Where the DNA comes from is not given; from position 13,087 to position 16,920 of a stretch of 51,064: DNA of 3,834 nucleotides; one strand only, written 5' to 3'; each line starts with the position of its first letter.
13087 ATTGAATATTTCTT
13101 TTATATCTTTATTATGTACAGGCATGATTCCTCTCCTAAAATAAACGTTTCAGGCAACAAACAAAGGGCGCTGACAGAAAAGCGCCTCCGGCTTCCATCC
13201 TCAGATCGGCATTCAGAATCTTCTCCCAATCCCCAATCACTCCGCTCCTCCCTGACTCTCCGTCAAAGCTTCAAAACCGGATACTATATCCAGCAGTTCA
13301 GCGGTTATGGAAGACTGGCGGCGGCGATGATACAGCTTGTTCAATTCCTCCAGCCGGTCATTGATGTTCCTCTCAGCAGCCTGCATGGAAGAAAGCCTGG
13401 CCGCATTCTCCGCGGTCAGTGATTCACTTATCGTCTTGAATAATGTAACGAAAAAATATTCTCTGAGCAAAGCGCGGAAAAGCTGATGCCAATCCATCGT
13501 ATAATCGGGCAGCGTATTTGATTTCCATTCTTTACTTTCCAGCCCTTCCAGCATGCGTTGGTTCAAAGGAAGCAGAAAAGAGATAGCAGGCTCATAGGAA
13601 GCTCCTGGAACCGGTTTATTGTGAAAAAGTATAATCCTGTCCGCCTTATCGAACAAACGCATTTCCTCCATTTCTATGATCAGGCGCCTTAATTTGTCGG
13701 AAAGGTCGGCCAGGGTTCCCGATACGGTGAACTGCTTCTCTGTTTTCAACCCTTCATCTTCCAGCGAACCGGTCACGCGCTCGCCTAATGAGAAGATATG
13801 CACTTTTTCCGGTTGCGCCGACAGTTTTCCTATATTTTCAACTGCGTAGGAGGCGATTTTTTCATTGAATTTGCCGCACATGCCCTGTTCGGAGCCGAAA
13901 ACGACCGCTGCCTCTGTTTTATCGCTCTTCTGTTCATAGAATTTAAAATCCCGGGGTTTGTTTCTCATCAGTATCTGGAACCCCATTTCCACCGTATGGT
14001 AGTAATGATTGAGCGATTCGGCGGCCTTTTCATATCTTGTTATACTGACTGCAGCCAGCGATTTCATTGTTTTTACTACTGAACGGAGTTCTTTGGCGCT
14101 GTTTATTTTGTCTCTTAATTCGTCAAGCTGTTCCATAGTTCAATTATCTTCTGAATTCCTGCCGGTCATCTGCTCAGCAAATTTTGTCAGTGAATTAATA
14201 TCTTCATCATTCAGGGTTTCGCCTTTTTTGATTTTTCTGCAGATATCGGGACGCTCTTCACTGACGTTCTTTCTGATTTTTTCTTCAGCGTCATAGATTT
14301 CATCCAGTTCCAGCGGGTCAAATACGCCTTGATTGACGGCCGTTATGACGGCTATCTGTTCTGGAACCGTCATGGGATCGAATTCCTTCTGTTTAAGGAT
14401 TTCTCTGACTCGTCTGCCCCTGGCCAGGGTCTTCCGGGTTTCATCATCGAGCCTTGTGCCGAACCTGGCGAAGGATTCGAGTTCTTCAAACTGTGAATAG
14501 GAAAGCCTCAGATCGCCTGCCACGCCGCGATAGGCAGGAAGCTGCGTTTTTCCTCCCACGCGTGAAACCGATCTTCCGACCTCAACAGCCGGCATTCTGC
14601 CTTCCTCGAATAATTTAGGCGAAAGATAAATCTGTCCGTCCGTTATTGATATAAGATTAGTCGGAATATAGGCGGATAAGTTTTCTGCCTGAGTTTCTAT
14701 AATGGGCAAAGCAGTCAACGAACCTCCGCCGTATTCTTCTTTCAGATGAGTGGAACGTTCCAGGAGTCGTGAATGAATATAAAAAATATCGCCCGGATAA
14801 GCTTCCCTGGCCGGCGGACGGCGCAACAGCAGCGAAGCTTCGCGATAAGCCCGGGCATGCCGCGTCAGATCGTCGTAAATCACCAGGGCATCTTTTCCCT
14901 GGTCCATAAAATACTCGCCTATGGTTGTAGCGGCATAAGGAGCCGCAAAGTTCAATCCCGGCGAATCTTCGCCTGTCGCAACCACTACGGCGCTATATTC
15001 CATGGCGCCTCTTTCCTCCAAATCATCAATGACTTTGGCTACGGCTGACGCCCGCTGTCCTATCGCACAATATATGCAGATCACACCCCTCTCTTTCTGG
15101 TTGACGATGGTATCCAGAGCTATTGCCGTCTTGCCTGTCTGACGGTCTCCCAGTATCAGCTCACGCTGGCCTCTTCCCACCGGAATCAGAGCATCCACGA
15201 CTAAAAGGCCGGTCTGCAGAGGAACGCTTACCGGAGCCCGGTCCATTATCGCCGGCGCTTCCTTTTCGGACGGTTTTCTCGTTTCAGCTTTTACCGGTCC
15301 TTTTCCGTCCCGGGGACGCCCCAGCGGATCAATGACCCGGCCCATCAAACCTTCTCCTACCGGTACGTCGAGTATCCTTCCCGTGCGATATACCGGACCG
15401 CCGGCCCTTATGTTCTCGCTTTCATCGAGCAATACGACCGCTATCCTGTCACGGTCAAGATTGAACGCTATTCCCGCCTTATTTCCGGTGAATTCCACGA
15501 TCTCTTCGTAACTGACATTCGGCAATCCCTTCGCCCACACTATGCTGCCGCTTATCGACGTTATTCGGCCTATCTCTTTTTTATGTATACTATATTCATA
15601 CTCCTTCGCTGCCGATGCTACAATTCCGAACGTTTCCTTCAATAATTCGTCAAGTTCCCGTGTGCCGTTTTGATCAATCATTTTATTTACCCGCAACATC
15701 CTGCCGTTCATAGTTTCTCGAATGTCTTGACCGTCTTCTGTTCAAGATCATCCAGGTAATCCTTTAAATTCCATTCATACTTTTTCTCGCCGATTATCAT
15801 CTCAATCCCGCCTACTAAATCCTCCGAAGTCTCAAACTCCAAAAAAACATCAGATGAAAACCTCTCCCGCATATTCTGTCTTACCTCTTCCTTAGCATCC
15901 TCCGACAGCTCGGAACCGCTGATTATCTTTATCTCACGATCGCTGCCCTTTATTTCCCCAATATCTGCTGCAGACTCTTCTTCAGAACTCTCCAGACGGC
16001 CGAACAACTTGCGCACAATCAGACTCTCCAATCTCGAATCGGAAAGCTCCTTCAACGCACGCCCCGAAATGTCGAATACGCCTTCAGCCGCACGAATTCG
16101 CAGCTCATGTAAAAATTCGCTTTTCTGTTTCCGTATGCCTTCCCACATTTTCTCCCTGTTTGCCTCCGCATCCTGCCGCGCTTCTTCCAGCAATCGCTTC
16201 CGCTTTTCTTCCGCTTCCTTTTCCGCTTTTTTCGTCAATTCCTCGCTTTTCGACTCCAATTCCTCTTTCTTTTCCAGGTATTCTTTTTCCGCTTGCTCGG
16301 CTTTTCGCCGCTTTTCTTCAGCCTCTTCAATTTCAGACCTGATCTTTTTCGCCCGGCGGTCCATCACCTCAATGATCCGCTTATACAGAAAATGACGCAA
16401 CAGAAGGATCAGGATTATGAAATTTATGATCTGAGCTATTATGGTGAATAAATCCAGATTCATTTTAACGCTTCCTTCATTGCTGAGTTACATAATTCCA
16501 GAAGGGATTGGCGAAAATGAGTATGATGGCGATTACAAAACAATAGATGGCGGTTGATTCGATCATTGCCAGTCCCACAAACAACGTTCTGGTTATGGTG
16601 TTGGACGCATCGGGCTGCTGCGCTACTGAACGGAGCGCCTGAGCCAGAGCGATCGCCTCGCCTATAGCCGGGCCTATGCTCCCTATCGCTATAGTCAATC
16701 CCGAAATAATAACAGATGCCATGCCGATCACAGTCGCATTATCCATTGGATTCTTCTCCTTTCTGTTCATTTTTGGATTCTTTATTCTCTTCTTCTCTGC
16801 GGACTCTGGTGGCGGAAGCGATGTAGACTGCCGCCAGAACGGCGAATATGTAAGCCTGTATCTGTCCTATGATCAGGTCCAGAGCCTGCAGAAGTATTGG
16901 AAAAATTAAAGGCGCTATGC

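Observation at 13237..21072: Complete N-type ATPase operon whose c subunit carries a full Na+-ligand set plus a second helix-1 glutamate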

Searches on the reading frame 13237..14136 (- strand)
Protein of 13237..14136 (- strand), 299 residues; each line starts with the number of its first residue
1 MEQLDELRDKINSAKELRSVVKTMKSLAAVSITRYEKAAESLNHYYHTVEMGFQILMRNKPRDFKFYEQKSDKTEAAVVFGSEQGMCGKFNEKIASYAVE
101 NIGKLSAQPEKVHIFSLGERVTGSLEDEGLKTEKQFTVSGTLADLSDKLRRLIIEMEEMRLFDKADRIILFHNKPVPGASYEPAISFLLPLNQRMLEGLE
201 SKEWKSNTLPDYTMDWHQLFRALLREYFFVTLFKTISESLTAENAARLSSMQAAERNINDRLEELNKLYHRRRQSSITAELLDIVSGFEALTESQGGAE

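Call 3: search_protein_families(library=pfam, proteins=[window:13237-14136:-], max_evalue=0.01)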
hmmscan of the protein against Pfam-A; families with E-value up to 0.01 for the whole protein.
window:13237-14136:- (299 aa): 1 family
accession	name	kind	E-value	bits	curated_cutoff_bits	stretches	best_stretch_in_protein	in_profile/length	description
PF00231.24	ATP-synt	-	2.3e-59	201.9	39.9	1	4-291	2-285/285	ATP synthase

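Call 4: search_protein_families(library=ncbifam, proteins=[window:13237-14136:-], max_evalue=0.01)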
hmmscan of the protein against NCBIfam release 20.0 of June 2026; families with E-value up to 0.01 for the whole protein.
window:13237-14136:- (299 aa): 13 families
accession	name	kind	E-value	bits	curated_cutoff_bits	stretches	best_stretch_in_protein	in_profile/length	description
TIGR03323.1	alt_F1F0_F1_gam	exception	6.8e-94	314.4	282.35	1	7-291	1-285/285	alternate F1F0 ATPase, F1 subunit gamma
TIGR01146.1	ATPsyn_F1gamma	equivalog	2.2e-43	149.1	194.45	1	1-291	1-286/286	ATP synthase F1 subunit gamma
NF004146.0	PRK05621.1-4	equivalog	4.2e-34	118.3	342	1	1-291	1-296/296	F0F1 ATP synthase subunit gamma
NF009959.0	PRK13426.1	equivalog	1.6e-33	116.6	394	1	1-288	1-288/291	F0F1 ATP synthase subunit gamma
NF004144.0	PRK05621.1-1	equivalog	5.2e-33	114.7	372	1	1-290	1-286/287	F0F1 ATP synthase subunit gamma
NF004145.0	PRK05621.1-2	equivalog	2.7e-31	109.1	317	1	1-294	1-305/306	F0F1 ATP synthase subunit gamma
NF009957.0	PRK13424.1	equivalog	8.2e-28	97.5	436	1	1-291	1-289/291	F0F1 ATP synthase subunit gamma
NF004147.0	PRK05621.2-1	equivalog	1.5e-26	93.9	382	1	2-291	3-292/293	F0F1 ATP synthase subunit gamma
NF010708.0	PRK14110.1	equivalog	4.5e-26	91.9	445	1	6-291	8-290/291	F0F1 ATP synthase subunit gamma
NF010709.0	PRK14111.1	equivalog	1.9e-22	80.1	425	1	4-292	4-289/290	F0F1 ATP synthase subunit gamma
NF009958.0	PRK13425.1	equivalog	7.9e-20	71.5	501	1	1-292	1-291/292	F0F1 ATP synthase subunit gamma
NF009960.0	PRK13427.1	equivalog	1.8e-18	67.1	432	1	4-291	4-288/289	F0F1 ATP synthase subunit gamma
NF009956.0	PRK13422.1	equivalog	1.3e-09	37.9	582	1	4-290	4-297/298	F0F1 ATP synthase subunit gamma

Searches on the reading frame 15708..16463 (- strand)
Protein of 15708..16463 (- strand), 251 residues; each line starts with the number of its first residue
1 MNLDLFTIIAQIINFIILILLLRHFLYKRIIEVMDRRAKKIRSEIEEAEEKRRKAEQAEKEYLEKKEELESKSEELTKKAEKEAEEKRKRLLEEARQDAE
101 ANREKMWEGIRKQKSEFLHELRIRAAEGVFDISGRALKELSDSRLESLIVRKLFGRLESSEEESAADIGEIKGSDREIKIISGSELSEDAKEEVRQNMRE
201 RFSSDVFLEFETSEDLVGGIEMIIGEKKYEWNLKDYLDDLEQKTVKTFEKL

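Call 3: search_protein_families(library=pfam, proteins=[window:15708-16463:-], max_evalue=0.01)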
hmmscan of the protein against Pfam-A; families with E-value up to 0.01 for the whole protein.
window:15708-16463:- (251 aa): 3 families
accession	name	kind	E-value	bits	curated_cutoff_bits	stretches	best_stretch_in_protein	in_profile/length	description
PF00430.23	ATP-synt_B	-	3.3e-21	76.2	28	1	7-132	1-126/132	ATP synthase B/B' CF(0)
PF00213.23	OSCP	-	5e-06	27.1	22.3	1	176-242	103-170/172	ATP synthase delta (OSCP) subunit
PF16118.10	DUF4834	-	0.0086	17.4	27.8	0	8-91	3-84/99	Domain of unknown function (DUF4834)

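Call 4: search_protein_families(library=ncbifam, proteins=[window:15708-16463:-], max_evalue=0.01)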
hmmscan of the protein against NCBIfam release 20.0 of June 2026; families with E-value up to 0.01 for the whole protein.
window:15708-16463:- (251 aa): 31 families (the best 25 are shown)
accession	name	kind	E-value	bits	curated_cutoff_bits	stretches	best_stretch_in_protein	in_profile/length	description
TIGR03321.1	alt_F1F0_F0_B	exception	1.3e-63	215.1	224.7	1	1-243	1-244/246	alternate F1F0 ATPase, F0 subunit B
NF011044.0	PRK14474.1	equivalog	2.3e-57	194.4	339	1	1-245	1-247/258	F0F1 ATP synthase subunit B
NF009992.0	PRK13461.1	equivalog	7.6e-19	67.9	127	1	1-142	1-142/159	F0F1 ATP synthase subunit B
NF011043.0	PRK14473.1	equivalog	3e-15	56.6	168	1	4-149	7-153/164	F0F1 ATP synthase subunit B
NF005607.0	PRK07353.1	equivalog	1.4e-14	54.2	131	1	7-125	22-140/155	F0F1 ATP synthase subunit B'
TIGR01144.1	ATP_synt_b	equivalog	2.6e-14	53.3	65.5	1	11-155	1-145/147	F0F1 ATP synthase subunit B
NF004411.0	PRK05759.1-2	equivalog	2.2e-13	50.6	131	1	1-109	1-104/156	F0F1 ATP synthase subunit B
NF005606.0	PRK07352.1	equivalog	2.1e-12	47.2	137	1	2-149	19-165/175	F0F1 ATP synthase subunit B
NF009991.0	PRK13460.1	equivalog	4.3e-12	46.3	183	1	8-138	19-149/173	F0F1 ATP synthase subunit B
NF009987.0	PRK13453.1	equivalog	1.6e-11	44.2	172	1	6-144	19-158/173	F0F1 ATP synthase subunit B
NF004413.0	PRK05759.1-4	equivalog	9.2e-11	42.1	197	1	1-153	1-152/156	F0F1 ATP synthase subunit B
NF011041.0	PRK14471.1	equivalog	3.5e-09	36.8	200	1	8-153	11-157/164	F0F1 ATP synthase subunit B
NF006293.0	PRK08476.1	equivalog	4.2e-09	36.8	118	1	3-124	5-126/141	F0F1 ATP synthase subunit B'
NF009961.0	PRK13428.1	equivalog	4.8e-09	35.9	328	1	7-158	3-155/445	F0F1 ATP synthase subunit B/delta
NF006611.0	PRK09173.1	equivalog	1.1e-08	35.3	195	1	5-145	5-142/159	F0F1 ATP synthase subunit B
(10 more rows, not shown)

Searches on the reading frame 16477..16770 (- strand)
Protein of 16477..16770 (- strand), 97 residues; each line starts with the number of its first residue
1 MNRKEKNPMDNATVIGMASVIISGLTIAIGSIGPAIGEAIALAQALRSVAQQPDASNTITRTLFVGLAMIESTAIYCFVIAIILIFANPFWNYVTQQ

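Call 3: search_protein_families(library=pfam, proteins=[window:16477-16770:-], max_evalue=0.01)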
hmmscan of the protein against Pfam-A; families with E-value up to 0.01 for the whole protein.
window:16477-16770:- (97 aa): 1 family
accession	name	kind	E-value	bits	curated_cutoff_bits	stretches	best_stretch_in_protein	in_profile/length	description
PF00137.26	ATP-synt_C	-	3e-15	56.7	24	1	22-84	2-60/60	ATP synthase subunit C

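Call 4: search_protein_families(library=ncbifam, proteins=[window:16477-16770:-], max_evalue=0.01)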
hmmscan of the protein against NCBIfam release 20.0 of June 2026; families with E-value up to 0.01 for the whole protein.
window:16477-16770:- (97 aa): 17 families
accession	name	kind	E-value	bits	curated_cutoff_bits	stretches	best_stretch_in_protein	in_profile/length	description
TIGR03322.1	alt_F1F0_F0_C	exception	5.4e-43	145.5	130.85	1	10-94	1-85/86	alternate F1F0 ATPase, F0 subunit C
NF009998.0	PRK13468.1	equivalog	1.5e-41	140.5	116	1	9-95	1-87/88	F0F1 ATP synthase subunit C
NF005608.0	PRK07354.1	equivalog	2.9e-21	75.9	128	1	14-90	4-80/81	F0F1 ATP synthase subunit C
TIGR01260.1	ATP_synt_c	equivalog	1.2e-15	57.2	43.95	1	31-87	2-58/58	ATP synthase F0 subunit C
NF006295.0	PRK08482.1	equivalog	1.1e-14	54.8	135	1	9-90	22-103/105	F0F1 ATP synthase subunit C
NF009999.0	PRK13471.1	equivalog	5.7e-14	52.1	124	1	13-86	10-83/85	F0F1 ATP synthase subunit C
NF005521.0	PRK07159.1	equivalog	1.7e-13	50.5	122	1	17-87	31-100/101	F0F1 ATP synthase subunit C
NF005363.0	PRK06876.1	equivalog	8.8e-13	47.9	71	1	19-90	8-79/80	F0F1 ATP synthase subunit C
NF005733.0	PRK07558.1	equivalog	1.7e-11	44.1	85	1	19-87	7-74/75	F0F1 ATP synthase subunit C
NF004532.0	PRK05880.1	equivalog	7.9e-10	38.8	120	1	13-89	5-81/83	F0F1 ATP synthase subunit C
NF005900.0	PRK07874.1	equivalog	7.4e-08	32.6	114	1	26-83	22-79/80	ATP synthase F0 subunit C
NF009996.0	PRK13466.1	equivalog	1e-07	32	110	1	25-83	6-64/66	F0F1 ATP synthase subunit C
NF009997.0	PRK13467.1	equivalog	1.2e-07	31.6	98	1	25-84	6-65/66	F0F1 ATP synthase subunit C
NF004888.0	PRK06251.1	equivalog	1.2e-06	28.7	101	1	16-88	32-101/102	V-type ATP synthase subunit K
NF009995.0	PRK13464.1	equivalog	1.7e-05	25.4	168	1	16-90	13-86/101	F0F1 ATP synthase subunit B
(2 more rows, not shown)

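Call 16: search_solved_structures(query=window:16477-16746:-, max_evalue=0.001, show_alignments=5)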
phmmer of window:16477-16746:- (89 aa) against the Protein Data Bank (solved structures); distinct sequences matched with E-value up to 0.001: 27.
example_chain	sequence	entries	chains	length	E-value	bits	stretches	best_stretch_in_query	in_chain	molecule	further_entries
4bem_J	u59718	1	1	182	1.2e-22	83.2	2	10-84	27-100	F1FO ATPASE C1 SUBUNIT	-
2wie_A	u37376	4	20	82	2.2e-17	66.5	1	8-82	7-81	ATP SYNTHASE C CHAIN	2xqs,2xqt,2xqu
3v3c_A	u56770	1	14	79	3.7e-17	65.8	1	6-82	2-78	ATP synthase subunit c, chloroplastic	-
4mjn_A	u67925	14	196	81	5e-17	65.4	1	6-82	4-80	ATP synthase subunit c, chloroplastic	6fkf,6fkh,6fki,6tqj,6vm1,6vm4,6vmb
3zk1_A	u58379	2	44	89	1e-16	64.4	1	6-84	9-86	ATP SYNTHASE SUBUNIT C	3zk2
1yce_A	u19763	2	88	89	4.8e-16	62.2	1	5-83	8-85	subunit c | ATP SYNTHASE SUBUNIT C, SODIUM ION SPECIFIC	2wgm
2w5j_A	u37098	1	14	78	6e-16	61.9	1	6-81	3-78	ATP SYNTHASE C CHAIN, CHLOROPLASTIC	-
4bem_A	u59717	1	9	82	7.3e-15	58.5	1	7-83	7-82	F1FO ATPASE C2 SUBUNIT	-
22vl_M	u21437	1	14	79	7.2e-14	55.3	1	6-82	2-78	ATP synthase subunit c, chloroplastic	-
9itj_H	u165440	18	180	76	4.4e-09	40.1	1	12-78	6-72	ATP synthase subunit c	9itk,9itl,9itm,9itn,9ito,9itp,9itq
7wem_A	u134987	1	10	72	5.6e-07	33.4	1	12-75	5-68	ATP synthase subunit c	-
1wu0_A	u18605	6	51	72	8.1e-07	32.9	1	11-75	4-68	ATP synthase C chain | ATP synthase subunit c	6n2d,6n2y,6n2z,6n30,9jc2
8f29_S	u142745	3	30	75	8.2e-07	32.9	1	12-78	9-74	ATP synthase subunit 9, mitochondrial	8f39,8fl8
2wpd_J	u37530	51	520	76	8.5e-07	32.8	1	12-79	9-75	ATP SYNTHASE SUBUNIT 9, MITOCHONDRIAL | ATP synthase subunit C, mitochondrial | ATP synthase subunit 9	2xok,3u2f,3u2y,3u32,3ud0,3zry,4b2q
5dn6_J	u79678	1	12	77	8.7e-07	32.8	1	15-79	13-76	ATP synthase F0 subcomplex C subunit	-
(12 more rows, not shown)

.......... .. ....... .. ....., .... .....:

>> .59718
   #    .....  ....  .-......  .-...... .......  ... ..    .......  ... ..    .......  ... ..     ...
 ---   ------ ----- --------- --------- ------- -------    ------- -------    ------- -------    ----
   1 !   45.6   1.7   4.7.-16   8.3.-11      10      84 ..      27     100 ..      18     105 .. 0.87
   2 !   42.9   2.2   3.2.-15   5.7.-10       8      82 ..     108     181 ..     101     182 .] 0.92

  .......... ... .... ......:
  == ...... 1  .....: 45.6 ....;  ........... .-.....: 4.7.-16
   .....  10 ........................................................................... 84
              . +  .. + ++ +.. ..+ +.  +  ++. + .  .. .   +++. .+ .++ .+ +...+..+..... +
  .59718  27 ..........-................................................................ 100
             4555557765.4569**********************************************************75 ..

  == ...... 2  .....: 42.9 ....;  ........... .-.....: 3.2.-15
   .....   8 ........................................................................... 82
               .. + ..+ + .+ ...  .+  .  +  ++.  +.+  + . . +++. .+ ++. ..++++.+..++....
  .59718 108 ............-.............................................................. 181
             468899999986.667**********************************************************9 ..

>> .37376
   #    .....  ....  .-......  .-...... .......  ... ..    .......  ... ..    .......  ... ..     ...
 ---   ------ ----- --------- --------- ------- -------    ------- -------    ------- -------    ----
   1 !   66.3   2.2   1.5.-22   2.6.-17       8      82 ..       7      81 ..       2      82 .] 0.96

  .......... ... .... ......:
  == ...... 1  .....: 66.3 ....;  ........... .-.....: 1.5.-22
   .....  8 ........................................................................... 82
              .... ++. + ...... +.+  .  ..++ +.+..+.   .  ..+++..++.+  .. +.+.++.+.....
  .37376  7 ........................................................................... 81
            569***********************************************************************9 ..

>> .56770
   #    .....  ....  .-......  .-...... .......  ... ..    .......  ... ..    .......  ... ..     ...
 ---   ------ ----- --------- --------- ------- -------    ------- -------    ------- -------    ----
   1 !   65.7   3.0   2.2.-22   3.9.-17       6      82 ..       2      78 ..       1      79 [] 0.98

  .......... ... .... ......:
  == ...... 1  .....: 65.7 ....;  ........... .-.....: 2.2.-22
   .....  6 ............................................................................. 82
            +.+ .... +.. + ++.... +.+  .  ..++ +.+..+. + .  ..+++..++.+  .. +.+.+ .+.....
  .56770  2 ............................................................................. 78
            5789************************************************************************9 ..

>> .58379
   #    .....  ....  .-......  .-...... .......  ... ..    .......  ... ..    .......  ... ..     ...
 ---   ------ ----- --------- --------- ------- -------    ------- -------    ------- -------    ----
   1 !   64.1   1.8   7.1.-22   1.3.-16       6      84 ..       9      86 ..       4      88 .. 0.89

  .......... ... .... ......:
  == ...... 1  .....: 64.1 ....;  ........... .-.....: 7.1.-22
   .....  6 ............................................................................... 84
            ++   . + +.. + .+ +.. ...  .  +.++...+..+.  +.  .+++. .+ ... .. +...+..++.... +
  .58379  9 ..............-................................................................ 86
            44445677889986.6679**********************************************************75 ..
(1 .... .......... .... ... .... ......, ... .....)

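Call 31: find_related_loci(query=A1, collection=metagenome_contigs, flank=7000)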
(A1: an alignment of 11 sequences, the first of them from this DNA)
Query A1 (89 aa) in metagenome_contigs; peptide patterns used: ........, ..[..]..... (x = any residue, [..] = any of these).
600 stretches matched a pattern (row limit reached: there are more); 567 encode a relative of the query (tblastn E <= 1e-3); the best 80 are kept; 80 distinct loci.
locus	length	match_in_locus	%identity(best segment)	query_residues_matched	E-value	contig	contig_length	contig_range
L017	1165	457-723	78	1-89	2e-46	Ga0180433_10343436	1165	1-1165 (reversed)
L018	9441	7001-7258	74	1-86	9e-43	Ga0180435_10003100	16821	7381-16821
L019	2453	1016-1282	75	1-89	1e-42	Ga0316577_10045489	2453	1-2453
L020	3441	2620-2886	73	1-89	4e-42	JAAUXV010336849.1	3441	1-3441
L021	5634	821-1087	72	1-89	2e-42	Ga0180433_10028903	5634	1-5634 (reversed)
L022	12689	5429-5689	78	1-87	4e-42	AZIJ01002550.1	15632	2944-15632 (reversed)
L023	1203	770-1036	73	1-89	3e-43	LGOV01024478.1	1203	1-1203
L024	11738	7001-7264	73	1-88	9e-42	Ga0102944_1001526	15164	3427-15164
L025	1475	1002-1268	73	1-89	1e-42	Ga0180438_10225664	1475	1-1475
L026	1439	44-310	73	1-89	2e-42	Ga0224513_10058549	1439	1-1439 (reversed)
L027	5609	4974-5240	73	1-89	2e-41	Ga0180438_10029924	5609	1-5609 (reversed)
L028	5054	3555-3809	76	1-85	4e-41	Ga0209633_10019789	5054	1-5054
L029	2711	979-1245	71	1-89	2e-41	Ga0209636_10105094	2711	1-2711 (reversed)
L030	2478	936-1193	74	1-86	5e-41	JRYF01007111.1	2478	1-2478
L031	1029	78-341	73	1-88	9e-43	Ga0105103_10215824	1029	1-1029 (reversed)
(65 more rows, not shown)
